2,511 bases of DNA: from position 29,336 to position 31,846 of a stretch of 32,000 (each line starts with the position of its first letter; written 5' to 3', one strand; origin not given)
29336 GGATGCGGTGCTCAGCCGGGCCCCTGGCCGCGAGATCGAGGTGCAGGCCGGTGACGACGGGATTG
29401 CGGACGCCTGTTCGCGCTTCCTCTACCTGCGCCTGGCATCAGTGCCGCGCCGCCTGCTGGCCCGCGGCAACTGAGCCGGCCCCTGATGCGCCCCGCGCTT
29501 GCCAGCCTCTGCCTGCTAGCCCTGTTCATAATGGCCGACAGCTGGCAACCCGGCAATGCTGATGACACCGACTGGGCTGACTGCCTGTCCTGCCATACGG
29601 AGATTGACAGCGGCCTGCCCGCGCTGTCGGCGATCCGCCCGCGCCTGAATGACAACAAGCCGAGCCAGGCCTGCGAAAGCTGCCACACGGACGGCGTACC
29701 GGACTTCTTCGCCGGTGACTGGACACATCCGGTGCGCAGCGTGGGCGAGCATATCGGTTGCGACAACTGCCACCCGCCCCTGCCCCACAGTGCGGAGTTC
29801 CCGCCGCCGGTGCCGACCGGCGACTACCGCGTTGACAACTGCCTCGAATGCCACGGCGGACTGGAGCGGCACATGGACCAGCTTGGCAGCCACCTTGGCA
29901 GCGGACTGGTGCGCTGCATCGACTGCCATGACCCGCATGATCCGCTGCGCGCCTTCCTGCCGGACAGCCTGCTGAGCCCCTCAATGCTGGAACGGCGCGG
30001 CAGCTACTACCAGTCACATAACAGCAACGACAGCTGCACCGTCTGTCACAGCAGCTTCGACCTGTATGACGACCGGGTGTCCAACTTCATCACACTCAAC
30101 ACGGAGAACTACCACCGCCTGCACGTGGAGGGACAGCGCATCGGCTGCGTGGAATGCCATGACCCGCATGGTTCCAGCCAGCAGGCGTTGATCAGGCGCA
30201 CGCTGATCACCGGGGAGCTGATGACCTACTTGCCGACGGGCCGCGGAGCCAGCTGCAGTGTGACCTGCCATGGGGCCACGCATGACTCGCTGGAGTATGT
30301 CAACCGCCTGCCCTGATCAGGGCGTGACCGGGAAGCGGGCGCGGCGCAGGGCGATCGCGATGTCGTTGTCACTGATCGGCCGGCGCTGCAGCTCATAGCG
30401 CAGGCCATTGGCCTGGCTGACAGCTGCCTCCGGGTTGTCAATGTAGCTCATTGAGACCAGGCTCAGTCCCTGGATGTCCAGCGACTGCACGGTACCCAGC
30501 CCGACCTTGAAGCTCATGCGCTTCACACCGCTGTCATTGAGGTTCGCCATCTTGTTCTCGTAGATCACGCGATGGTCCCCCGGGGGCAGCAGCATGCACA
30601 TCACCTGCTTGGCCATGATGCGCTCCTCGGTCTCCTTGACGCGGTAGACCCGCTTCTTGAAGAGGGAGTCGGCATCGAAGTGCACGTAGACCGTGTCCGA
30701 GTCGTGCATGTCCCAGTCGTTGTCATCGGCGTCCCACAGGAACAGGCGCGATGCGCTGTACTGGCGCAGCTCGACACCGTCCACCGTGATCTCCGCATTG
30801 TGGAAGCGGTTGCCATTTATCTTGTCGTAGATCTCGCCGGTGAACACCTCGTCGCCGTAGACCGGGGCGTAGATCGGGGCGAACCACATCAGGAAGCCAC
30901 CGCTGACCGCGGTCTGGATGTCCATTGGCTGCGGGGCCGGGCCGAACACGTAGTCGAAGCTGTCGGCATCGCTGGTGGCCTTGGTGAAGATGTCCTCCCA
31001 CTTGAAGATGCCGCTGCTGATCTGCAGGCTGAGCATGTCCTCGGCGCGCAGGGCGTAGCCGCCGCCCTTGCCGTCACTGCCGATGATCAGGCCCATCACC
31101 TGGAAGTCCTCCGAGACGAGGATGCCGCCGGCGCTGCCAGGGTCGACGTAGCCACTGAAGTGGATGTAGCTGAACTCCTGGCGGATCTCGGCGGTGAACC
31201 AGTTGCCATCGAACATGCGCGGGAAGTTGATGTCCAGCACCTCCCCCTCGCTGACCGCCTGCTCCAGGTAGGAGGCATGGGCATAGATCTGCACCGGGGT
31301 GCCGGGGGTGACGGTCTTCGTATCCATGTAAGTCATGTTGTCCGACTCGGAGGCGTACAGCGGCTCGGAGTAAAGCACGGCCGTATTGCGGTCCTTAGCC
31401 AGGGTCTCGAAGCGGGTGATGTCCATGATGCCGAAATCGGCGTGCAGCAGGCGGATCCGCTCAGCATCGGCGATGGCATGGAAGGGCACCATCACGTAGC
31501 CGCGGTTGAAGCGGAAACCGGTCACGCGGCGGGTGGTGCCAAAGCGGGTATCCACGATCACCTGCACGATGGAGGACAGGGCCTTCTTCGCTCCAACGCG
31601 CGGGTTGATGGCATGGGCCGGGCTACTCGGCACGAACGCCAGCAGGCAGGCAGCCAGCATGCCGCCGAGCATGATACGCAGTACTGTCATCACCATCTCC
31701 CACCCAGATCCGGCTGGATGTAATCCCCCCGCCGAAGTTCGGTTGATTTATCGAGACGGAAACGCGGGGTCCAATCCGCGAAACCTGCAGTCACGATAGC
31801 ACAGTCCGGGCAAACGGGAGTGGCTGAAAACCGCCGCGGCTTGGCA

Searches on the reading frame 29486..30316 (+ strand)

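Call 78: search_protein_families(library=pfam, proteins=[window:29486-30316:+], max_evalue=0.001)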
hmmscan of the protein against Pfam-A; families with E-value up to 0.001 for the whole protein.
window:29486-30316:+ (276 aa): 6 families
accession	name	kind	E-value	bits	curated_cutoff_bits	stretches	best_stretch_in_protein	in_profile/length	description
PF09699.15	Paired_CXXCH_1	-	1.8e-12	47.1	20.6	1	220-238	8-26/41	Doubled CXXCH motif (Paired_CXXCH_1)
PF14537.11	Cytochrom_c3_2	-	2.5e-11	44.3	25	1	176-232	21-71/79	Cytochrome c3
PF14522.11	Cytochrome_C7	-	5e-11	42.7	24.8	1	31-96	14-66/67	Cytochrome c7 and related cytochrome c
PF22113.1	Mtrc-MtrF_II-IV_dom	-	1.7e-06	28.1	30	1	116-265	6-166/176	Outer membrane cytochrome MtrC/MtrF-like, domains II/IV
PF02085.21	Cytochrom_CIII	-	0.00025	21.8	22.9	0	89-150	30-84/101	Class III cytochrome C family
PF02335.20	Cytochrom_C552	-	0.00099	18.6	24.1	0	56-97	83-133/438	Cytochrome c552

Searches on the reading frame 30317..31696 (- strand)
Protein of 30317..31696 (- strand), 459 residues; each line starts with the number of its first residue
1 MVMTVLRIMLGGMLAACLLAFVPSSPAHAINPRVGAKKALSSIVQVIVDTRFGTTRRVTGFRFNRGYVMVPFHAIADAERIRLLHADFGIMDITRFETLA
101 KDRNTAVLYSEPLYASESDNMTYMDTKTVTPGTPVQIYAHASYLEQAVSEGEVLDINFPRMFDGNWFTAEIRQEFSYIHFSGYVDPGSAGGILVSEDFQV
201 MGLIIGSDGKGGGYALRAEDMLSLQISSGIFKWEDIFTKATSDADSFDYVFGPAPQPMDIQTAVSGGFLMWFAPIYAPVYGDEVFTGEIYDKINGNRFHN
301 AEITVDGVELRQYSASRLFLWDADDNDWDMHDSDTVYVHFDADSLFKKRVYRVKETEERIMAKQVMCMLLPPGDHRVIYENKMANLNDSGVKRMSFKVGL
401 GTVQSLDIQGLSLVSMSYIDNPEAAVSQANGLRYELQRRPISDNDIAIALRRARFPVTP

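Call 77: find_encoding_contigs(protein=window:30317-31696:-, flank=10000, max_places=2)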
Protein window:30317-31696:- (459 aa): no gene with exactly this product is on record in the collection.

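Call 78: search_protein_families(library=pfam, proteins=[window:30317-31696:-], max_evalue=0.001)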
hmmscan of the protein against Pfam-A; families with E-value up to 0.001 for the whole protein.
window:30317-31696:- (459 aa): 1 family
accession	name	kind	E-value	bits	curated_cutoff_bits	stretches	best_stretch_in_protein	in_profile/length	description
PF13365.12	Trypsin_2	-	9.2e-05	23.6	27.6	1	59-203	2-144/144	Trypsin-like peptidase domain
